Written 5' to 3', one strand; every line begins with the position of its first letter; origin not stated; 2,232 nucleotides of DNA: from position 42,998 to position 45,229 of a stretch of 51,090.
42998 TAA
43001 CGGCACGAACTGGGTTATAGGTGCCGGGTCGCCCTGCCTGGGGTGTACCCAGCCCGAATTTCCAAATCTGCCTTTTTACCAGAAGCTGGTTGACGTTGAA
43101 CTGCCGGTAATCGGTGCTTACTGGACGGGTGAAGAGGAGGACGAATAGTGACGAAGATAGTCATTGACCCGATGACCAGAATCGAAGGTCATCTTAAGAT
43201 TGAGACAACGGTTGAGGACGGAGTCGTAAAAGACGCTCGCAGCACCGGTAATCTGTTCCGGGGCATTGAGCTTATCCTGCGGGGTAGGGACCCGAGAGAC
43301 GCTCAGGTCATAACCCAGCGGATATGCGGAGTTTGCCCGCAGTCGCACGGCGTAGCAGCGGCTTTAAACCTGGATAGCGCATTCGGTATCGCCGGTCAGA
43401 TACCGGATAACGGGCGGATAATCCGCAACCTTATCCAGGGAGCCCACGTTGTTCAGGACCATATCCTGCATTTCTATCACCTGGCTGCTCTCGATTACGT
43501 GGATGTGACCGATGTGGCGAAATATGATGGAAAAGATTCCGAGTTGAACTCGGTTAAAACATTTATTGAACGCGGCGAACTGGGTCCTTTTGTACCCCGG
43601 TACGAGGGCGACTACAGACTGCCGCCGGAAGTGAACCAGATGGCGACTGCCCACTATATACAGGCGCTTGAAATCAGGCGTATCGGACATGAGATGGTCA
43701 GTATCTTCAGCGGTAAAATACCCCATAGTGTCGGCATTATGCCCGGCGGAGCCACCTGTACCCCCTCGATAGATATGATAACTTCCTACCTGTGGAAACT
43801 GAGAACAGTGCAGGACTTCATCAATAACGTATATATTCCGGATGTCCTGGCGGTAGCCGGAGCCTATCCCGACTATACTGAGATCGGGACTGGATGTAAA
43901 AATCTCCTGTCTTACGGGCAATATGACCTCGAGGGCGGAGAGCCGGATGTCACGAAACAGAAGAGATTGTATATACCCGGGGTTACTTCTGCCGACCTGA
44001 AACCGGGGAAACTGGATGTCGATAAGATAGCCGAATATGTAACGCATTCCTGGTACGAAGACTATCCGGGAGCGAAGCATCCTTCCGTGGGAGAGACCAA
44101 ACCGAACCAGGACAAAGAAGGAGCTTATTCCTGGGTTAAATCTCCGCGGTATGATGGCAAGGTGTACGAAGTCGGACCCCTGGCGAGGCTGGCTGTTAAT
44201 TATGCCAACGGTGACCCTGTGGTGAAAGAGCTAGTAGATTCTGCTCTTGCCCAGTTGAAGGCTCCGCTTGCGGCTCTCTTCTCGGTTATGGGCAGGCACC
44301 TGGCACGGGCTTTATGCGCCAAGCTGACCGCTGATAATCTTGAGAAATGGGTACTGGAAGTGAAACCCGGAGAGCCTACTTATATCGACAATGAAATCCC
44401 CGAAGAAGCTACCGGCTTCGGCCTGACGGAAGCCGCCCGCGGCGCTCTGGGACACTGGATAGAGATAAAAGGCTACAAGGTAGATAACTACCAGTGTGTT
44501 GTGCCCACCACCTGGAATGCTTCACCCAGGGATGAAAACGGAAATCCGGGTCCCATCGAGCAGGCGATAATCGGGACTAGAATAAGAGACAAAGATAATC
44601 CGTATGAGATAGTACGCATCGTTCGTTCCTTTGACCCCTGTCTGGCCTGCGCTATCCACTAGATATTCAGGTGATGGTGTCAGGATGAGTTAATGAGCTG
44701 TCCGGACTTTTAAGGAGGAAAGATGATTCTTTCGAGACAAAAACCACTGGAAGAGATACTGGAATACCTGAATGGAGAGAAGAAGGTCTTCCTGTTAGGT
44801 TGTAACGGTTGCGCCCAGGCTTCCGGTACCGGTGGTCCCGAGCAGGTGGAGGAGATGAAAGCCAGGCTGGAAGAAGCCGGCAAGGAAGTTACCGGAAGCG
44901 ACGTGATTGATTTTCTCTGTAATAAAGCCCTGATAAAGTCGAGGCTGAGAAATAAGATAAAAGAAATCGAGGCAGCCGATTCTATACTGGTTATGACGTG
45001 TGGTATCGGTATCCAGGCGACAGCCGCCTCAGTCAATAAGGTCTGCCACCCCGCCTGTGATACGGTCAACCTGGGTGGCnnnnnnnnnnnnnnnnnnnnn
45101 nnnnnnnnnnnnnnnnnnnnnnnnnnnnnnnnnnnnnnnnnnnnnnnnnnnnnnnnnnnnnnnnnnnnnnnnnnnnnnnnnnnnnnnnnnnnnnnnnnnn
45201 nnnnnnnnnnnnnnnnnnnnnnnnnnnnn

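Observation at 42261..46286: [NiFe]-hydrogenase wedged between acsE and metVF: candidate H2-coupled methylene-THF reductase module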

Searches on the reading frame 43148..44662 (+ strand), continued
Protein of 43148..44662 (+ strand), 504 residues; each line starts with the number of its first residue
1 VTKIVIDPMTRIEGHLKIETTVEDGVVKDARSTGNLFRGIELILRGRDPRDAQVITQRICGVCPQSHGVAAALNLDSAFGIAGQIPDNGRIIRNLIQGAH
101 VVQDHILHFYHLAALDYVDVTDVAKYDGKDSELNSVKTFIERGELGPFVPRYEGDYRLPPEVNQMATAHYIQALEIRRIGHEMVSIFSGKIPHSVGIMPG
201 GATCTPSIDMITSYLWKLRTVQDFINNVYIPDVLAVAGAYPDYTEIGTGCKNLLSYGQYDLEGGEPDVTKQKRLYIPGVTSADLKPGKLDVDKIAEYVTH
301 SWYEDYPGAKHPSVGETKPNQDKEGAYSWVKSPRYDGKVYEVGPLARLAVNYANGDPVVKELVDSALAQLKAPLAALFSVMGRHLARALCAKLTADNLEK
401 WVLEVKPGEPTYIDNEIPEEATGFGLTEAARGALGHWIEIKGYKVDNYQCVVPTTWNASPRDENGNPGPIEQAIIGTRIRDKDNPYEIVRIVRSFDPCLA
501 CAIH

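Call 41: search_protein_families(library=pfam, proteins=[L038:6941-8908:+, L080:9581-10048:+, L039:4569-5381:+, L034:3585-4925:+, L059:5361-5750:+, L067:11097-11447:+, L071:6386-7042:+, L062:13261-15240:+, L066:15822-16913:+, L054:13-1557:+], max_evalue=0.00001)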
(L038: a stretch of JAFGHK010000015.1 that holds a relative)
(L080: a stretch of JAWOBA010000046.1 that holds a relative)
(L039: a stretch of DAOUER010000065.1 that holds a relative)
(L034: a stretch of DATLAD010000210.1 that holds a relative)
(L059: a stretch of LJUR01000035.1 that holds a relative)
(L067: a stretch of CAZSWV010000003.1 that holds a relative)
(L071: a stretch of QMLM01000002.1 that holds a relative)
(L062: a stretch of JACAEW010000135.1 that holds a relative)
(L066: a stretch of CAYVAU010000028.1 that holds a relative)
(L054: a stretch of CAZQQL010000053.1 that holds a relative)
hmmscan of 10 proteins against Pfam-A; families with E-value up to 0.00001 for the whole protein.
L038:6941-8908:+ (655 aa): 7 families
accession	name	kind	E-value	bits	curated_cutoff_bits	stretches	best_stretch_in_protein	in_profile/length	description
PF02754.22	CCG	-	8.7e-33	112.7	20.6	2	414-500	1-85/85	Cysteine-rich domain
PF13237.11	Fer4_10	-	2e-10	40.9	25.5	1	268-347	4-53/53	4Fe-4S dicluster domain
PF13183.11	Fer4_8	-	2.2e-10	41.4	27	1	271-349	3-67/68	4Fe-4S dicluster domain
PF13187.11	Fer4_9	-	3.8e-10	40.1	27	1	273-347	2-48/52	4Fe-4S dicluster domain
PF12797.12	Fer4_2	-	5.7e-07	29.5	24.5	0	264-285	1-22/22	4Fe-4S binding domain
PF12838.12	Fer4_7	-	3.1e-06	28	27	0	272-348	1-50/52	4Fe-4S dicluster domain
PF13534.11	Fer4_17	-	3.9e-06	27.7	22.2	0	272-348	1-58/61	4Fe-4S dicluster domain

L080:9581-10048:+ (155 aa): 1 family
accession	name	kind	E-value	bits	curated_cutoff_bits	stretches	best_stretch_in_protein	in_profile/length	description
PF01750.23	HycI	-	3.6e-28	98.4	23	1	23-147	1-129/130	Hydrogenase maturation protease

L039:4569-5381:+ (270 aa): 1 family
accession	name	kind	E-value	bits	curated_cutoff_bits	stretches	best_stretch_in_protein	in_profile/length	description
PF01012.27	ETF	-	2.4e-37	129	26.7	1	23-210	2-177/181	Electron transfer flavoprotein domain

L034:3585-4925:+ (446 aa): 9 families
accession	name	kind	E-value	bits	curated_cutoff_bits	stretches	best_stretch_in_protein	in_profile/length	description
PF01012.27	ETF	-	5.1e-45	153.9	26.7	1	114-292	1-179/181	Electron transfer flavoprotein domain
PF00766.25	ETF_alpha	-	2.8e-36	123.8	27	1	316-395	2-81/81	Electron transfer flavoprotein FAD-binding domain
PF13237.11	Fer4_10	-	1.1e-08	35.3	25.5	1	46-77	2-22/53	4Fe-4S dicluster domain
PF12838.12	Fer4_7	-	1.7e-08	35.2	27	1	21-67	1-52/52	4Fe-4S dicluster domain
PF00037.32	Fer4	-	1.9e-07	31.1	21.1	1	46-69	1-24/24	4Fe-4S binding domain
PF13484.11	Fer4_16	-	3.4e-07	31.4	30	1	53-98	2-48/66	4Fe-4S double cluster binding domain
PF12797.12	Fer4_2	-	5.1e-07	29.7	24.5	0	46-65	3-22/22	4Fe-4S binding domain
PF13187.11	Fer4_9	-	6.7e-07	29.7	27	1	21-68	1-52/52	4Fe-4S dicluster domain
PF14697.11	Fer4_21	-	7e-06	26.5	35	0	20-69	6-58/59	4Fe-4S dicluster domain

L059:5361-5750:+ (129 aa): 1 family
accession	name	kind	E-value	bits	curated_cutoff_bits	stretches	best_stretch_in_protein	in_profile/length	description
PF00072.30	Response_reg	-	3.1e-24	85.7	30.2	1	7-122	1-110/111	Response regulator receiver domain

L067:11097-11447:+ (116 aa): 1 family
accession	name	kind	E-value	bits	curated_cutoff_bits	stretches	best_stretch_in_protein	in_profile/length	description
PF01155.25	HypA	-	3.1e-31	108.1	28.9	1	1-109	1-112/112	Hydrogenase/urease nickel incorporation, metallochaperone, hypA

L071:6386-7042:+ (218 aa): 1 family
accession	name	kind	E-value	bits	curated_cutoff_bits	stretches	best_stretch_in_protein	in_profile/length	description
PF02492.25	cobW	-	2e-26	93.1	20.7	1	31-192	2-179/180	CobW/HypB/UreG, nucleotide-binding domain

L062:13261-15240:+ (659 aa): 6 families
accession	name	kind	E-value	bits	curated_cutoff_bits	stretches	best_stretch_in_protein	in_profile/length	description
PF17202.10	sCache_3_3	-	2.4e-33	115.1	28.8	1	221-334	3-106/107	Single cache domain 3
PF02518.31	HATPase_c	-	2.4e-27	96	26.4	1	545-654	2-109/111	Histidine kinase-, DNA gyrase B-, and HSP90-like ATPase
PF17201.10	Cache_3-Cache_2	-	1.5e-23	84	27.7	1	214-334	71-194/299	Cache 3/Cache 2 fusion domain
PF00672.30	HAMP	-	4.1e-16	59.5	25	1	356-408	1-53/53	HAMP domain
PF00512.31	HisKA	-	3.8e-11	43.3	26.9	1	429-495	4-66/66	His Kinase A (phospho-acceptor) domain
PF17203.10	sCache_3_2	-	6.5e-10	39.7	28.4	0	245-327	54-130/140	Single cache domain 3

L066:15822-16913:+ (363 aa): 1 family
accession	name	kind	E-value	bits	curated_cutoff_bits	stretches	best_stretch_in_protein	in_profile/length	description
PF01924.21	HypD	-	1.6e-149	498.3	25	1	11-358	3-351/351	Hydrogenase formation hypA family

L054:13-1557:+ (514 aa): 2 families
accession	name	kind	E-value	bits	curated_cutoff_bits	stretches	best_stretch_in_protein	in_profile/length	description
PF07969.17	Amidohydro_3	-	7.5e-89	299.8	29.7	1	50-511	1-471/472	Amidohydrolase family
PF01979.26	Amidohydro_1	-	1.1e-12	48.3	25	1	264-511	97-345/345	Amidohydrolase family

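Call 65: find_homologous_proteins(query=L061:9992-11551:+, max_evalue=1e-50)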
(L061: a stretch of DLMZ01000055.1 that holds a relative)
Query L061:9992-11551:+ (519 aa): 7994 proteins with E <= 1e-50 among 8000 candidates; the best 120 are listed.
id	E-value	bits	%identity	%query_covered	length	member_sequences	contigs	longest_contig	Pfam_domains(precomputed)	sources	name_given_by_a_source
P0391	0.0e+0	1195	100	100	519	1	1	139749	PF00374.25,PF27537.1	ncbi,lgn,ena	-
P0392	3.9e-273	925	75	100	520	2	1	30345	PF00374.25,PF27537.1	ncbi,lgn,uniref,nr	ncbi:MAG: nickel-dependent hydrogenase large subunit [Candidatus Syntrophonatronum acetioxidans]|uni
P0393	2.1e-266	903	74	99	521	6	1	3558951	PF00374.25,PF27537.1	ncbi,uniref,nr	ncbi:nickel-dependent hydrogenase large subunit [Candidatus Contubernalis alkaliaceticus]|uniref:nic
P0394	1.9e-263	893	72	99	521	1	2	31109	PF00374.25,PF27537.1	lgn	-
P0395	2.9e-248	843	69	99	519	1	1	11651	PF00374.25,PF27537.1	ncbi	ncbi:nickel-dependent hydrogenase large subunit [Chloroflexota bacterium]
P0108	1.8e-245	834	68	100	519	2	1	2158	PF00374.25,PF27537.1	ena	-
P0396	6.0e-245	832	68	99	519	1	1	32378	PF00374.25,PF27537.1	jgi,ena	-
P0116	6.7e-245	832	68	99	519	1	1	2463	PF00374.25,PF27537.1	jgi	-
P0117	1.8e-244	831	67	99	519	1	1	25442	PF00374.25,PF27537.1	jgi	-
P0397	3.5e-243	826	68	99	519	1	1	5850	PF00374.25,PF27537.1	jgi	-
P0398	6.5e-243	826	67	99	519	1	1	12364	PF00374.25,PF27537.1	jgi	-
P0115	7.8e-243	825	68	100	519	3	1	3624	PF00374.25,PF27537.1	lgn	-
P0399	1.3e-242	825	67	99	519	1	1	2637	PF00374.25,PF27537.1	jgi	-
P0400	3.0e-242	823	66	100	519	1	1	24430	PF00374.25,PF27537.1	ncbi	ncbi:nickel-dependent hydrogenase large subunit [Chloroflexota bacterium]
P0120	6.1e-242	822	67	99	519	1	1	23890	PF00374.25,PF27537.1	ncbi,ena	-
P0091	1.2e-241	821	69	97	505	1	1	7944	PF00374.25,PF27537.1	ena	-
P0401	2.5e-241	820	67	99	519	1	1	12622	PF00374.25,PF27537.1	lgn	-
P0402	2.6e-241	820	67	99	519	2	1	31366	PF00374.25,PF27537.1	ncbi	ncbi:MAG: nickel-dependent hydrogenase large subunit [Thermodesulfobacteriota bacterium]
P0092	2.9e-241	820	69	97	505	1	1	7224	PF00374.25,PF27537.1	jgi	-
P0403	4.5e-241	820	67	99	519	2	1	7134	PF00374.25,PF27537.1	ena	-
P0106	6.2e-241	819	69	97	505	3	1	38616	PF00374.25,PF27537.1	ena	-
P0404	6.3e-241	819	67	99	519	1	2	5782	PF00374.25,PF27537.1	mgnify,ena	mgnify:CR=1 FL=1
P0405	7.1e-241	819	66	99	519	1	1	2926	PF00374.25,PF27537.1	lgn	-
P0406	8.9e-241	819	66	99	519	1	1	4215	PF00374.25,PF27537.1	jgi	-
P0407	9.5e-241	818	67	99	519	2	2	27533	PF00374.25,PF27537.1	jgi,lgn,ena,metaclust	metaclust:\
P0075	1.2e-240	818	66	99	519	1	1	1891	PF00374.25,PF27537.1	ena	-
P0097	1.6e-240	818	69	97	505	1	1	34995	PF00374.25,PF27537.1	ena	-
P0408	2.8e-240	817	66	99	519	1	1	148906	PF00374.25,PF27537.1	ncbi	ncbi:nickel-dependent hydrogenase large subunit [Chloroflexota bacterium]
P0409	4.7e-240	816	66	99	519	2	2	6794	PF00374.25,PF27537.1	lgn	-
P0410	4.9e-240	816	65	99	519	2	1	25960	PF00374.25,PF27537.1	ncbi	-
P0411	5.2e-240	816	67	99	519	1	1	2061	PF00374.25,PF27537.1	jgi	-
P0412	5.7e-240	816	67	100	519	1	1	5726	PF00374.25,PF27537.1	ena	-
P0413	6.1e-240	816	66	99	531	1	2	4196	PF00374.25,PF27537.1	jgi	-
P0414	1.2e-239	815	67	99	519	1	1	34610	PF00374.25,PF27537.1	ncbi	ncbi:nickel-dependent hydrogenase large subunit [Chloroflexota bacterium]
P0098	1.3e-239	815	69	97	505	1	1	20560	PF00374.25,PF27537.1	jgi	-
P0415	1.7e-239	814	66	99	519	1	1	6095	PF00374.25,PF27537.1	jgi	jgi:hydrogenase large subunit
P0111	1.9e-239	814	69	97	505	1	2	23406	PF00374.25,PF27537.1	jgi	-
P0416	2.3e-239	814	66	99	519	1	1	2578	PF00374.25,PF27537.1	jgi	jgi:hydrogenase large subunit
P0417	2.3e-239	814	67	99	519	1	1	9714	PF00374.25,PF27537.1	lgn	-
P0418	2.4e-239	814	66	99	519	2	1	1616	PF00374.25,PF27537.1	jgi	-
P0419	2.4e-239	814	66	100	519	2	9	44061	PF00374.25,PF27537.1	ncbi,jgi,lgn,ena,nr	ncbi:MAG: nickel-dependent hydrogenase large subunit [Chloroflexi bacterium]|nr:nickel-dependent hyd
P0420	4.6e-239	813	66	99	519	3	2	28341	PF00374.25,PF27537.1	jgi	-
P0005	6.2e-239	812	69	97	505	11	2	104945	PF00374.25,PF27537.1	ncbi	-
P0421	6.8e-239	812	66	99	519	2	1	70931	PF00374.25,PF27537.1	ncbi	-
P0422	6.8e-239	812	66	99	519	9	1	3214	PF00374.25,PF27537.1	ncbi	-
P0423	1.1e-238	812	67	99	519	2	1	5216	PF00374.25,PF27537.1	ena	-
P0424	1.9e-238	811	66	99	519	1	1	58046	PF00374.25,PF27537.1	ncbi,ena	-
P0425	2.1e-238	811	66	99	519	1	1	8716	PF00374.25,PF27537.1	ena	-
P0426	2.2e-238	811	66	99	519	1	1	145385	PF00374.25,PF27537.1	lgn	-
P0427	2.9e-238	810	66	99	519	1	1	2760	PF00374.25,PF27537.1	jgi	-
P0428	3.1e-238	810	66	99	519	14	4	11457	PF00374.25,PF27537.1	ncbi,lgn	-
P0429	3.3e-238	810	66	99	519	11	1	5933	PF00374.25,PF27537.1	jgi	jgi:hydrogenase large subunit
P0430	3.7e-238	810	66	99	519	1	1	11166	PF00374.25,PF27537.1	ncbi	-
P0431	4.5e-238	810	67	97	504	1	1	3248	PF00374.25,PF27537.1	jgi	jgi:hydrogenase large subunit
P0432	5.1e-238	809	65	99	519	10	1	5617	PF00374.25,PF27537.1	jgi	-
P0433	6.0e-238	809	66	99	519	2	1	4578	PF00374.25,PF27537.1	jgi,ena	jgi:hydrogenase large subunit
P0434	8.1e-238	809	65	99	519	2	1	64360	PF00374.25,PF27537.1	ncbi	-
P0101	9.2e-238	809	68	97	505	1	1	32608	PF00374.25,PF27537.1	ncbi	-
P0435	1.1e-237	808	65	99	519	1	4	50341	PF00374.25,PF27537.1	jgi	-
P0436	1.1e-237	808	65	99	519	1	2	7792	PF00374.25,PF27537.1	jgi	jgi:hydrogenase large subunit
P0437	1.5e-237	808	65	99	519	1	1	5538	PF00374.25,PF27537.1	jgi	jgi:hydrogenase large subunit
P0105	2.2e-237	807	66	100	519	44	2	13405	PF00374.25,PF27537.1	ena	-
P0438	2.5e-237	807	65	99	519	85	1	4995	PF00374.25,PF27537.1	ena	-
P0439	2.9e-237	807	66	99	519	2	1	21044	PF00374.25,PF27537.1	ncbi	-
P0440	3.1e-237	807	65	99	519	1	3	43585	PF00374.25,PF27537.1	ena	-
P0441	3.2e-237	807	66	99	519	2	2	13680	PF00374.25,PF27537.1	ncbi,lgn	-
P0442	3.7e-237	807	66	99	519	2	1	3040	PF00374.25,PF27537.1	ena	-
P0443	6.3e-237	806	66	100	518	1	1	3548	PF00374.25,PF27537.1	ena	-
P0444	6.4e-237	806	66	99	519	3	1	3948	PF00374.25,PF27537.1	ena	-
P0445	7.4e-237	806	66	99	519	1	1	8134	PF00374.25,PF27537.1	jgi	jgi:hydrogenase large subunit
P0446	7.9e-237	806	65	99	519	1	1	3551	PF00374.25,PF27537.1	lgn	-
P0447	8.3e-237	805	65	99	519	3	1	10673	PF00374.25,PF27537.1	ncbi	-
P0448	9.9e-237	805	65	99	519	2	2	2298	PF00374.25,PF27537.1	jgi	-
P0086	1.2e-236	805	67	97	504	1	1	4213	PF00374.25,PF27537.1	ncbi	-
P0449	1.5e-236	805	65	99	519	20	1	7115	PF00374.25,PF27537.1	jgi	-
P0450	1.9e-236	804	66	100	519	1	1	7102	PF00374.25,PF27537.1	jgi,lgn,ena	-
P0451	2.4e-236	804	65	99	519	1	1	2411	PF00374.25,PF27537.1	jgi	jgi:hydrogenase large subunit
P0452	2.6e-236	804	65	99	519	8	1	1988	PF00374.25,PF27537.1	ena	-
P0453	3.0e-236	804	66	99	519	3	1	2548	PF00374.25,PF27537.1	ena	-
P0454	3.4e-236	803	66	99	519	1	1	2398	PF00374.25,PF27537.1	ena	-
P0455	3.5e-236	803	65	99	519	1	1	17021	PF00374.25,PF27537.1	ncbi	-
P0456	4.4e-236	803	65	99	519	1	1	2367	PF00374.25,PF27537.1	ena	-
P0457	5.1e-236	803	65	99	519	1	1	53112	PF00374.25,PF27537.1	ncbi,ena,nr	ncbi:MAG TPA: nickel-dependent hydrogenase large subunit [Dehalococcoidia bacterium]|nr:nickel-depen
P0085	5.2e-236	803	67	97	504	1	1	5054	PF00374.25,PF27537.1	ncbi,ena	-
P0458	6.4e-236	803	65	99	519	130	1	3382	PF00374.25,PF27537.1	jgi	jgi:hydrogenase large subunit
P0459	7.5e-236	802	66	99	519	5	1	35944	PF00374.25,PF27537.1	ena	-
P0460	7.9e-236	802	65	99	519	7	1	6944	PF00374.25,PF27537.1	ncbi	-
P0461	7.9e-236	802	67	99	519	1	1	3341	PF00374.25,PF27537.1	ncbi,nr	ncbi:MAG: nickel-dependent hydrogenase large subunit [Dehalococcoidales bacterium]|nr:nickel-depende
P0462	8.4e-236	802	65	99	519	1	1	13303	PF00374.25,PF27537.1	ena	-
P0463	9.5e-236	802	65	99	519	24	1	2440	PF00374.25,PF27537.1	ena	-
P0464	1.1e-235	802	66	99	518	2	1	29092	PF00374.25,PF27537.1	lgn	-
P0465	1.3e-235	802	65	99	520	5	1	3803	PF00374.25,PF27537.1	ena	-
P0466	1.3e-235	801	65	99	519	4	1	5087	PF00374.25,PF27537.1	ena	-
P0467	1.4e-235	801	67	100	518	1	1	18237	PF00374.25,PF27537.1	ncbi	-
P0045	1.6e-235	801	66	97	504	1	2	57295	PF00374.25,PF27537.1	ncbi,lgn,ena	-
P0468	1.7e-235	801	66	99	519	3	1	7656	PF00374.25,PF27537.1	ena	-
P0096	1.7e-235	801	65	99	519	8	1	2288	PF00374.25,PF27537.1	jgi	-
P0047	1.7e-235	801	66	97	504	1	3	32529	PF00374.25,PF27537.1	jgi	-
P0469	1.8e-235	801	65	99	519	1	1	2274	PF00374.25,PF27537.1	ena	-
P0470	2.4e-235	801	68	97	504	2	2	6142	PF00374.25,PF27537.1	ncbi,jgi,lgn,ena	-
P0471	2.4e-235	801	66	99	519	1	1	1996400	PF00374.25,PF27537.1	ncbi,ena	-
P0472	2.9e-235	800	64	99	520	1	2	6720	PF00374.25,PF27537.1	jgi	jgi:Ni,Fe-hydrogenase I large subunit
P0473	2.9e-235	800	66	100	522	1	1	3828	PF00374.25,PF27537.1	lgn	-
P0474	3.5e-235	800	65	99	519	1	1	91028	PF00374.25,PF27537.1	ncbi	ncbi:nickel-dependent hydrogenase large subunit [Chloroflexota bacterium]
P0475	4.0e-235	800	66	99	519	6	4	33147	PF00374.25,PF27537.1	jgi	-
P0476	4.2e-235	800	65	99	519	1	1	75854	PF00374.25,PF27537.1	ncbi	ncbi:nickel-dependent hydrogenase large subunit [Chloroflexota bacterium]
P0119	4.6e-235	800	67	97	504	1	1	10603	PF00374.25,PF27537.1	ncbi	-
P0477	5.1e-235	800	65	99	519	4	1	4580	PF00374.25,PF27537.1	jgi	-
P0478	5.2e-235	800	64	99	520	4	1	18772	PF00374.25,PF27537.1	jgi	jgi:hydrogenase large subunit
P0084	6.4e-235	799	67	97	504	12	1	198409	PF00374.25,PF27537.1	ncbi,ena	-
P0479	6.7e-235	799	66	100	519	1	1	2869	PF00374.25,PF27537.1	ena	-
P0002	6.8e-235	799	68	97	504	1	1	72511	PF00374.25,PF27537.1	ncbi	-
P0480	7.3e-235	799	64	99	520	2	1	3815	PF00374.25,PF27537.1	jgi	jgi:hydrogenase large subunit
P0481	9.0e-235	799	65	99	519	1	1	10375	PF00374.25,PF27537.1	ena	-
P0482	1.1e-234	798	65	99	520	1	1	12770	PF00374.25,PF27537.1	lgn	-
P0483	1.2e-234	798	65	99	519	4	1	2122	PF00374.25,PF27537.1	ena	-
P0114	1.3e-234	798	67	97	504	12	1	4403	PF00374.25,PF27537.1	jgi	jgi:hydrogenase large subunit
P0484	1.3e-234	798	65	99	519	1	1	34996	PF00374.25,PF27537.1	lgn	-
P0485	1.3e-234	798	64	99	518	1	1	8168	PF00374.25,PF27537.1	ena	-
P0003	1.5e-234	798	68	97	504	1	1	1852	PF00374.25,PF27537.1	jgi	-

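Call 67: find_encoding_contigs(protein=P0393, flank=10000, max_places=2)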
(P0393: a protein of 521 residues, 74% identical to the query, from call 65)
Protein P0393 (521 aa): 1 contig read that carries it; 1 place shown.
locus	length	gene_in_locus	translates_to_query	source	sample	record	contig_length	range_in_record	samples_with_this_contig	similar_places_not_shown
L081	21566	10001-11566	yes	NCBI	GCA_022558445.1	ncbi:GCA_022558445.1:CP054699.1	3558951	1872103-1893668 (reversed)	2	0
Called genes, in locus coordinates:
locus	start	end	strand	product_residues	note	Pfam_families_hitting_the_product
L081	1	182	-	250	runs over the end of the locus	PF07556:DUF1538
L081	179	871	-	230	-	PF07556:DUF1538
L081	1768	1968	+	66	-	PF12844:HTH_19, PF13560:HTH_31, PF01381:HTH_3, PF13413:HTH_25 (weak), PF13443:HTH_26 (weak)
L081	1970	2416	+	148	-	PF20563:DUF6773 (weak)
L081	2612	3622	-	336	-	PF00586:AIRS, PF02769:AIRS_C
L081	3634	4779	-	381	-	PF01924:HypD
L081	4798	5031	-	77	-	PF01455:HupF_HypC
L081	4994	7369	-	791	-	PF00708:Acylphosphatase, PF07503:zf-HYPF, PF01300:Sua5_yciO_yrdC, PF17788:HypF_C, PF22521:HypF_C_2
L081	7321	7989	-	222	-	PF02492:cobW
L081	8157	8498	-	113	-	PF01155:HypA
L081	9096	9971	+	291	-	PF01058:Oxidored_q6, PF14720:NiFe_hyd_SSU_C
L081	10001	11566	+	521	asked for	PF27537:HoxH (weak), PF00374:NiFeSe_Hases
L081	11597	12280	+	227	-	PF12225:DUF5981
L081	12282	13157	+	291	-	PF02219:MTHFR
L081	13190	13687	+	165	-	PF01750:HycI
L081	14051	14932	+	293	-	PF00005:ABC_tran, PF13304:AAA_21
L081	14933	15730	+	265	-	PF12679:ABC2_membrane_2, PF12730:ABC2_membrane_4, PF10920:DUF2705 (weak), PF12698:ABC2_membrane_3, PF13346:ABC2_membrane_5 (weak)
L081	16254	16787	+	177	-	PF04542:Sigma70_r2, PF08281:Sigma70_r4_2, PF04545:Sigma70_r4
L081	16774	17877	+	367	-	-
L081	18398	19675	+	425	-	PF04055:Radical_SAM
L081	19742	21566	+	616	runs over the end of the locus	PF00005:ABC_tran, PF02463:SMC_N (faint), PF13175:AAA_15 (faint), PF13555:AAA_29 (faint), PF01926:MMR_HSR1 (faint), PF12848:ABC_tran_Xtn, PF00005:ABC_tran, PF16326:ABC_tran_CTD, +2 more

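Call 69: find_encoding_contigs(protein=P0392, flank=10000, max_places=1)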
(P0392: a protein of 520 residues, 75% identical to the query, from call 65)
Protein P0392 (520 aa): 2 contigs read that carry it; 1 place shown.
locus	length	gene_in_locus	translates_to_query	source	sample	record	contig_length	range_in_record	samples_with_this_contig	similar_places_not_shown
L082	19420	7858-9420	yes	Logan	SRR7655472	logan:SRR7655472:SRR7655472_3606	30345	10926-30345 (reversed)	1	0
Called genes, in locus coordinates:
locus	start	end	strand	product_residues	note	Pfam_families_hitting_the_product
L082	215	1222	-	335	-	PF00586:AIRS, PF02769:AIRS_C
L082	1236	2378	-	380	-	PF01924:HypD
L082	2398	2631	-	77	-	PF01455:HupF_HypC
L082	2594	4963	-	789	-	PF00708:Acylphosphatase, PF07503:zf-HYPF, PF01300:Sua5_yciO_yrdC, PF17788:HypF_C, PF22521:HypF_C_2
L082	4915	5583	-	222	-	PF02492:cobW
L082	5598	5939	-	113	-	PF01155:HypA, PF23455:DUF7129 (weak)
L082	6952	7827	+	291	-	PF01058:Oxidored_q6, PF14720:NiFe_hyd_SSU_C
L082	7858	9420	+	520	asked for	PF27537:HoxH, PF00374:NiFeSe_Hases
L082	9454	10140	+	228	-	PF12225:DUF5981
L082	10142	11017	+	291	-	PF02219:MTHFR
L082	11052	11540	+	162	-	PF01750:HycI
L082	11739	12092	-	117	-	-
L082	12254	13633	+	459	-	PF01938:TRAM, PF05958:tRNA_U5-meth_tr, PF02475:TRM5-TYW2_MTfase, PF03602:Cons_hypoth95, PF09445:Methyltransf_15, PF13649:Methyltransf_25 (weak), PF13847:Methyltransf_31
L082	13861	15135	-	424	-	PF00079:Serpin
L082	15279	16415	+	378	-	PF22020:RlmL_1st, PF07669:Eco57I (faint), PF01555:N6_N4_Mtase (weak), PF02926:THUMP, PF01170:UPF0020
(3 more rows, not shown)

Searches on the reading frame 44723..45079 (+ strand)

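Call 45: search_protein_families(library=pfam, proteins=[window:44723-45079:+], max_evalue=10)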
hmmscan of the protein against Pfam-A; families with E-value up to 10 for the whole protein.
seq(119 aa): 1 family
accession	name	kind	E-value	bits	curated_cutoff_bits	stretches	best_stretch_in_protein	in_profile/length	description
PF00919.26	UPF0004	-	0.015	15.8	27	1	77-107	29-59/98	Uncharacterized protein family UPF0004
